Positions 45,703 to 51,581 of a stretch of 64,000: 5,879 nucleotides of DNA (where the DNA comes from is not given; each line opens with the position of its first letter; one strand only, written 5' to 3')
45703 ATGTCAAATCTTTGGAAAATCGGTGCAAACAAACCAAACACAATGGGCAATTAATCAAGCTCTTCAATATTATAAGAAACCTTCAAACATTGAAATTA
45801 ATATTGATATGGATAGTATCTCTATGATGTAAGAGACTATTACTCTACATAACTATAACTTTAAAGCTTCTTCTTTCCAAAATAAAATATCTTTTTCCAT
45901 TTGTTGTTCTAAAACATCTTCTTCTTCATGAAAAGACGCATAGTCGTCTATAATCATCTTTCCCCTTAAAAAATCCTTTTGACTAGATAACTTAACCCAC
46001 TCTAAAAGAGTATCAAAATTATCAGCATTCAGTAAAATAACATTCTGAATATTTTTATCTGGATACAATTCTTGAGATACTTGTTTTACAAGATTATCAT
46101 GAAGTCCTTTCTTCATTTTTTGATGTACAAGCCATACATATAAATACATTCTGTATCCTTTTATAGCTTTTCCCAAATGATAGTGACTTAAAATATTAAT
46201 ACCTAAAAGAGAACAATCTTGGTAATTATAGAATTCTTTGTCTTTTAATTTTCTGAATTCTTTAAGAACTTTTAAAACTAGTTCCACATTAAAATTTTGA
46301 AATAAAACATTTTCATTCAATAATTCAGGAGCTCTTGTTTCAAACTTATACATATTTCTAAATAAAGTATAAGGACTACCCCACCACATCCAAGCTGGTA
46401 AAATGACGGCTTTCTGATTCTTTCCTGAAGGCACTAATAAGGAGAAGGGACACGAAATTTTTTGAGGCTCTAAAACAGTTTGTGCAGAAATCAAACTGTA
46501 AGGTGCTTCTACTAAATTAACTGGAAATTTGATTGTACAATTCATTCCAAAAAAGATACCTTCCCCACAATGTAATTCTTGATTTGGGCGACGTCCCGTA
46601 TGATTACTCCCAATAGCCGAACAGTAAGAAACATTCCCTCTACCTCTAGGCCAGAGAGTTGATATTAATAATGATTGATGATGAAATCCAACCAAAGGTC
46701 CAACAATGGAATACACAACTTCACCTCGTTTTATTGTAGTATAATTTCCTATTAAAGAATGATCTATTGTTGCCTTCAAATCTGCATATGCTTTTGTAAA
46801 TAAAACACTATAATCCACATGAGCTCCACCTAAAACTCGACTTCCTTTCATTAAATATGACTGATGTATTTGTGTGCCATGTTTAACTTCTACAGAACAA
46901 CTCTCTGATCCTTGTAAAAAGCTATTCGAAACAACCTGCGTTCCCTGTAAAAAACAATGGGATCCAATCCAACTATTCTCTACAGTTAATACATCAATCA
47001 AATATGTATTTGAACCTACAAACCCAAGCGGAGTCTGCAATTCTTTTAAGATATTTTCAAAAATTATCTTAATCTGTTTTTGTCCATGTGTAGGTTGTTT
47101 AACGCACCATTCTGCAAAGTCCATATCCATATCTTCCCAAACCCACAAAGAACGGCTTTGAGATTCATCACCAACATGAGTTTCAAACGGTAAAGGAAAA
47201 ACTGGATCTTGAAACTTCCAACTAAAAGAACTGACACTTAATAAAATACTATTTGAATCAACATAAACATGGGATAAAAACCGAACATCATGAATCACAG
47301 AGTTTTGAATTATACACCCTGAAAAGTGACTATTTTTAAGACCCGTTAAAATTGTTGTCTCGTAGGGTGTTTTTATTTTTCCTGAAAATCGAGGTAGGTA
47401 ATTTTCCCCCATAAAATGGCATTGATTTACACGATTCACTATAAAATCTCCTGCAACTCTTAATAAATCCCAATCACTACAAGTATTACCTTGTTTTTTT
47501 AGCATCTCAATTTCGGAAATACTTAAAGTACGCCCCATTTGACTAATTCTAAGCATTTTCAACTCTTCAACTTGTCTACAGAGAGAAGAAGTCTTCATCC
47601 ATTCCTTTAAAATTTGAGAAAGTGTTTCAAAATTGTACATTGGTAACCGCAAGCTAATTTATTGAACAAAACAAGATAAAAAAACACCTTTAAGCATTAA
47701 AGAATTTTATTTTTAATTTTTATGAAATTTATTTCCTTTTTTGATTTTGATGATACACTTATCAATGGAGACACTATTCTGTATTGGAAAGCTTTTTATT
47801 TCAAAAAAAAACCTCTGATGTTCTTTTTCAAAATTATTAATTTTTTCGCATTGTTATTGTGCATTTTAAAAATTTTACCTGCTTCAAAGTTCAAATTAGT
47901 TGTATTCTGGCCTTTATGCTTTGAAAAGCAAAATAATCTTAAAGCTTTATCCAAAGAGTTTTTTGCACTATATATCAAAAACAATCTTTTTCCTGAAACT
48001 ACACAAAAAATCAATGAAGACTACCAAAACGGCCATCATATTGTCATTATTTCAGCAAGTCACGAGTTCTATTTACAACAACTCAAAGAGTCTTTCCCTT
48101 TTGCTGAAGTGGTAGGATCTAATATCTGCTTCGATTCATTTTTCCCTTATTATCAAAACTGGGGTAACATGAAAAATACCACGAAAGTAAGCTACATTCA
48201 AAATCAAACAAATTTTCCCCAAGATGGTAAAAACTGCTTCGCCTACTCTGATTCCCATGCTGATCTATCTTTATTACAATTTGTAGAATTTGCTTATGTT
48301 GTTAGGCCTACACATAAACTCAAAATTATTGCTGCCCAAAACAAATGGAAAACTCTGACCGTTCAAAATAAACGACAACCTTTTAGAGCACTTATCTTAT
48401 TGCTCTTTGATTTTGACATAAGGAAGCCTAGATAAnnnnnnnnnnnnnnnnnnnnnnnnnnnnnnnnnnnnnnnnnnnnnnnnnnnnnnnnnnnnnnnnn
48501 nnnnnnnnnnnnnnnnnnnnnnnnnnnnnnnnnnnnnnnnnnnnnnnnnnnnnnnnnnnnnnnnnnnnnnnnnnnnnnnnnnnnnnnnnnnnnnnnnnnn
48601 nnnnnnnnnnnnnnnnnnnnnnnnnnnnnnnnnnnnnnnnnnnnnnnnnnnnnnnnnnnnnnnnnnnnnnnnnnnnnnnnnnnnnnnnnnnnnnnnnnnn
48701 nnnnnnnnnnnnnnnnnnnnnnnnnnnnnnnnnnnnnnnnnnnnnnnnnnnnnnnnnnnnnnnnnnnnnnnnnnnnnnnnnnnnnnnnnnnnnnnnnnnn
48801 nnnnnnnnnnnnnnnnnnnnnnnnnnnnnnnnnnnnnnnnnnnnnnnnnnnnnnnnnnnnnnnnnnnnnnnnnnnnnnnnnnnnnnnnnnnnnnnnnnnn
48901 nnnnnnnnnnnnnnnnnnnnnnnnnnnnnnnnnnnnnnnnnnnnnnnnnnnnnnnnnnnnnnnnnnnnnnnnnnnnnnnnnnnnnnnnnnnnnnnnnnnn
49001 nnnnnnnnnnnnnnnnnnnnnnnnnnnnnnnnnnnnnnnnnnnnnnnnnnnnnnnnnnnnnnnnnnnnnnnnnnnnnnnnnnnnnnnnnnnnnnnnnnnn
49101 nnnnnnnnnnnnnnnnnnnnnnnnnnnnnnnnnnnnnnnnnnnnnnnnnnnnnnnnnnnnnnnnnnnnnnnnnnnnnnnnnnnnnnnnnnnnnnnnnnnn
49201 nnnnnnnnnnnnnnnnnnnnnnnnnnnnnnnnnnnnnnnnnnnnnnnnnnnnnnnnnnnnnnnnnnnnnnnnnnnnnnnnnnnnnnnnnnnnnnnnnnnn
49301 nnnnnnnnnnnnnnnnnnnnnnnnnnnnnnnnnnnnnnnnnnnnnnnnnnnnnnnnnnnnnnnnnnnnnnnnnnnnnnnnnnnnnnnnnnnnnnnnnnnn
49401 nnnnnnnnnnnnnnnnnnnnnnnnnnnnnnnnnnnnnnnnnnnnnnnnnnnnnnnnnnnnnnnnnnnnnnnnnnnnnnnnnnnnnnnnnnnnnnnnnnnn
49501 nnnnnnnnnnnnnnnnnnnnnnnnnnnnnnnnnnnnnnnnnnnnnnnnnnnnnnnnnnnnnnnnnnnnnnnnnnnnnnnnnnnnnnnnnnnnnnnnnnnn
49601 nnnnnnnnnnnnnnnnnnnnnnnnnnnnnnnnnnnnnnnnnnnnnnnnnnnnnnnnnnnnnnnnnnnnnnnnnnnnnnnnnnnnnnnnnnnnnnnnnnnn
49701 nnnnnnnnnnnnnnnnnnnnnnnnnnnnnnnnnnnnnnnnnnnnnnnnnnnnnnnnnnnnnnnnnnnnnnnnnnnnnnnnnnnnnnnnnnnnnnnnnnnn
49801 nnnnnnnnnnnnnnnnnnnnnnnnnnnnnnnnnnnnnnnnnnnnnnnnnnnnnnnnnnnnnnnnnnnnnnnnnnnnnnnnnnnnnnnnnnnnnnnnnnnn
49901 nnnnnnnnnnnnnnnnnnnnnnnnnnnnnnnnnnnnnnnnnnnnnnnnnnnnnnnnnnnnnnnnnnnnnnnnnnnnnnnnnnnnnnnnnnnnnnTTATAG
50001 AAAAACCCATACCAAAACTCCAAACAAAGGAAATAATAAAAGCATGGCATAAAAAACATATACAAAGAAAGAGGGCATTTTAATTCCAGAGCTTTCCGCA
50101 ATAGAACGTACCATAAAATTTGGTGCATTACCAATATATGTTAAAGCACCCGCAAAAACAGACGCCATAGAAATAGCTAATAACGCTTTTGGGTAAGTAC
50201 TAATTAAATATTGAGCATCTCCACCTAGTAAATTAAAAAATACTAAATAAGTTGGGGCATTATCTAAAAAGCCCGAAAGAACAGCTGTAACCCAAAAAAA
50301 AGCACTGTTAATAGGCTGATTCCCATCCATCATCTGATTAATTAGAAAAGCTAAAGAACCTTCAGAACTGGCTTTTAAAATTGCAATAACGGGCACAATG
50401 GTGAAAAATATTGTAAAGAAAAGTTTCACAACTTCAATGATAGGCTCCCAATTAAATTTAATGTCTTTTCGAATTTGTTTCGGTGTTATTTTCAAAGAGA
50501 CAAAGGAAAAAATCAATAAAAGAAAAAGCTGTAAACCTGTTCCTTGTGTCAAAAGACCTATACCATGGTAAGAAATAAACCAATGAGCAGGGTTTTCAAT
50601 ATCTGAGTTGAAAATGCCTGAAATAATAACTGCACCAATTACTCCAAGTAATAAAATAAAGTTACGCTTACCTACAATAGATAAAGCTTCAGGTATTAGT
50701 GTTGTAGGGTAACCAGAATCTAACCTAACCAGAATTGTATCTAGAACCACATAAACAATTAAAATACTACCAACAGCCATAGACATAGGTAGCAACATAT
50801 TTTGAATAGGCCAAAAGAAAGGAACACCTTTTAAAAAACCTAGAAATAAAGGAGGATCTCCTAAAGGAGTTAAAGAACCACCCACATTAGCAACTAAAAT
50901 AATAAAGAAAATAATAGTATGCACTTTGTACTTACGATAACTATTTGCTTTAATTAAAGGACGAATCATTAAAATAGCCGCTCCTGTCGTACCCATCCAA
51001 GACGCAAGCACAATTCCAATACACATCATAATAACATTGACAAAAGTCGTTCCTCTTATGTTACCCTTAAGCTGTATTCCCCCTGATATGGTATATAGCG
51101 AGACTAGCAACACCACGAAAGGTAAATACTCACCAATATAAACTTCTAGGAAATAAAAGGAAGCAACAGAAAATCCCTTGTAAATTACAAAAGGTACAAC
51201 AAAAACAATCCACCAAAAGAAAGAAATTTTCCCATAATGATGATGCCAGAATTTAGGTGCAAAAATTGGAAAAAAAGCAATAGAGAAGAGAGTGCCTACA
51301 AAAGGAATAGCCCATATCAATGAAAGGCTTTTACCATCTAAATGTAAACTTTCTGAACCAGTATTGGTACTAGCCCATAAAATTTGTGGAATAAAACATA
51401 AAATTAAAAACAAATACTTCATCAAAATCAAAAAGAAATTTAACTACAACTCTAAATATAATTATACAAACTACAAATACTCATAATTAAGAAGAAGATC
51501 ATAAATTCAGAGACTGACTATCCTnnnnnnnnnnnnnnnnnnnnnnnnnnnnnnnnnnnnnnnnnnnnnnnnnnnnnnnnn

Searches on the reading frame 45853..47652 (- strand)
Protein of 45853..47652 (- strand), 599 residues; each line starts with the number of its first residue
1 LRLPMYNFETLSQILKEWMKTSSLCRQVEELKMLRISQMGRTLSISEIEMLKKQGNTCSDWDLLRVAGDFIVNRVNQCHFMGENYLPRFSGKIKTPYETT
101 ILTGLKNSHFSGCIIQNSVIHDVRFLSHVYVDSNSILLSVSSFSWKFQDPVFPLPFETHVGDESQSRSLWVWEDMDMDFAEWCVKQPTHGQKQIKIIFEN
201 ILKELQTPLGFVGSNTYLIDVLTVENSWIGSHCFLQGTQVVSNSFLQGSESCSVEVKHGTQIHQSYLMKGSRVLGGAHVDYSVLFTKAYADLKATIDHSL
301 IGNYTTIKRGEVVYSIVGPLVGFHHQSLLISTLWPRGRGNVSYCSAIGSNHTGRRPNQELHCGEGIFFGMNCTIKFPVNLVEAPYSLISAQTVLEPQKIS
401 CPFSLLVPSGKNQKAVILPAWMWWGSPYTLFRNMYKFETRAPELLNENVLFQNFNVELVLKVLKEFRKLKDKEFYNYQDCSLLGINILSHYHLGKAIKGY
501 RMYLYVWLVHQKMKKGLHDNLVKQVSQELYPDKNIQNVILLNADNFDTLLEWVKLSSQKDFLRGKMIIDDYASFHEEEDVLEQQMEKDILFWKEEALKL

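Call 16: search_protein_families(library=pfam, proteins=[window:45853-47652:-], max_evalue=0.001)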
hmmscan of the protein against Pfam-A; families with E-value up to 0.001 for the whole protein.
window:45853-47652:- (599 aa): 3 families
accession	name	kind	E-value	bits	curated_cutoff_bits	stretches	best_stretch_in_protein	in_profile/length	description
PF16314.11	DUF4954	-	1.9e-23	83.3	26.2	1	41-455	2-412/433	Domain of unknown function (DUF4954)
PF25084.1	LbH_EIF2B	-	3.3e-06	27.5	54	1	211-284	23-92/105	EIF2B subunit epsilon LbH domain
PF24894.1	Hexapep_GlmU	-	7.6e-05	23.2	23.3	0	259-312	29-82/104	GlmU-like, C-terminal hexapeptide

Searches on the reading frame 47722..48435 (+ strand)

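Call 16: search_protein_families(library=pfam, proteins=[window:47722-48435:+], max_evalue=0.001)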
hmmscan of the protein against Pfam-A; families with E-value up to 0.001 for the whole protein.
window:47722-48435:+ (237 aa): 1 family
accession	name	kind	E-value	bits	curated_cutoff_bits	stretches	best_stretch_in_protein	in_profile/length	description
PF12710.13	HAD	-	5.2e-17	63.3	27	1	6-186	2-189/189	haloacid dehalogenase-like hydrolase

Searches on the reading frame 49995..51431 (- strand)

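Call 16: search_protein_families(library=pfam, proteins=[window:49995-51431:-], max_evalue=0.001)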
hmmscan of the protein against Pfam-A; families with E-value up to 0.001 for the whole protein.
window:49995-51431:- (478 aa): 2 families
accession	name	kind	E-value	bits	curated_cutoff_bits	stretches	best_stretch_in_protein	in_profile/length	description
PF16980.11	CitMHS_2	-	1.1e-153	512.5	25.7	1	34-478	2-448/448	Putative citrate transport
PF03600.22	CitMHS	-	5.3e-10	39.3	31.9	2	331-476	42-179/336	Citrate transporter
